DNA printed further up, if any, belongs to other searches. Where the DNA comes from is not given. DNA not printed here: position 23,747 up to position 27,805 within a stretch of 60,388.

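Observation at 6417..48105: Core genes look systematically leaderless (TAnnnT 6-7 nt before ATG), orphan genes are SD-led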

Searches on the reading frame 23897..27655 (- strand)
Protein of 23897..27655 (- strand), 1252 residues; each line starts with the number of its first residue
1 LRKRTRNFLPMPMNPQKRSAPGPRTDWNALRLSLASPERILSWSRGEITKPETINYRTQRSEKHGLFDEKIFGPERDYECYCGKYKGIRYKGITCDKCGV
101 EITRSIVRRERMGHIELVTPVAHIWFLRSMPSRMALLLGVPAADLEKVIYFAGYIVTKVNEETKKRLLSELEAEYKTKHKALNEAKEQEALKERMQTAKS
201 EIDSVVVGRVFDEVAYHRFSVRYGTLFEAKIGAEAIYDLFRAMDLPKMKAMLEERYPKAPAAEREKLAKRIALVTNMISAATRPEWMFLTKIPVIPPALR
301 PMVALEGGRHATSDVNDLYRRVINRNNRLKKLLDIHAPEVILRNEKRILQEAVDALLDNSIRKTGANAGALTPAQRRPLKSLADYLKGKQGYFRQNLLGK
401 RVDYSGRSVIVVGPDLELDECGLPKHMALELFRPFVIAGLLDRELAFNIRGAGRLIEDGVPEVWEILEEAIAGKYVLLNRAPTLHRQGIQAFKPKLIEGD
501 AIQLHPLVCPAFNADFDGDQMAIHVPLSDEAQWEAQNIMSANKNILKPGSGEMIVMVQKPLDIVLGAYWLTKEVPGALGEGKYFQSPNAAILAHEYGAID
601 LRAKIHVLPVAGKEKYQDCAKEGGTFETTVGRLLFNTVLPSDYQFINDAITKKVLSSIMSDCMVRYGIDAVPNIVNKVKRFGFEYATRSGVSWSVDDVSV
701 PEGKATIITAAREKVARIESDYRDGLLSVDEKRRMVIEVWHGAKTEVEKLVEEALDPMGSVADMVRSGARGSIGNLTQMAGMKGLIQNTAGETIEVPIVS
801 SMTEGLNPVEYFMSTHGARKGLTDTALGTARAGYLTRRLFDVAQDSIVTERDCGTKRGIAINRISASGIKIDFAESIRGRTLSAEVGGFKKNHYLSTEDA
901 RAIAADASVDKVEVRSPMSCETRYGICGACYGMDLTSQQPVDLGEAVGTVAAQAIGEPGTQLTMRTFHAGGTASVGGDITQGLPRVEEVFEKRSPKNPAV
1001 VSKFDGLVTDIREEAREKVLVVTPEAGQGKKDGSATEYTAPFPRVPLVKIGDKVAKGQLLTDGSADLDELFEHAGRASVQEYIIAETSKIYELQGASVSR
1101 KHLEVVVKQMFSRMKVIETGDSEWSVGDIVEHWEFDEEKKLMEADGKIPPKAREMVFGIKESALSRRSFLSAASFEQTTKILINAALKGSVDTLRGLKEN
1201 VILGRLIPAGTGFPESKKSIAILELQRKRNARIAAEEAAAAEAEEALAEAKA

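Call 7: search_protein_families(library=pfam, proteins=[window:23897-27655:-], max_evalue=0.01)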
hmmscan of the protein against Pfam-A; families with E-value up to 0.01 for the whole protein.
window:23897-27655:- (1252 aa): 5 families
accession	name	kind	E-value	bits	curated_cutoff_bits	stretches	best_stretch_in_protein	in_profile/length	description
PF04997.17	RNA_pol_Rpb1_1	-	7.8e-74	249.3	39.7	1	28-397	5-312/312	RNA polymerase Rpb1, domain 1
PF04998.22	RNA_pol_Rpb1_5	-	2e-55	188.5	28.5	1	805-1159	1-259/267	RNA polymerase Rpb1, domain 5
PF00623.25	RNA_pol_Rpb1_2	-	1.5e-38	133.1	25.3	2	463-540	88-165/166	RNA polymerase Rpb1, domain 2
PF04983.23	RNA_pol_Rpb1_3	-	6.7e-17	62.3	28.9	1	544-698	1-162/162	RNA polymerase Rpb1, domain 3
PF05000.22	RNA_pol_Rpb1_4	-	8.7e-08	32.5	24.8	1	743-789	33-78/107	RNA polymerase Rpb1, domain 4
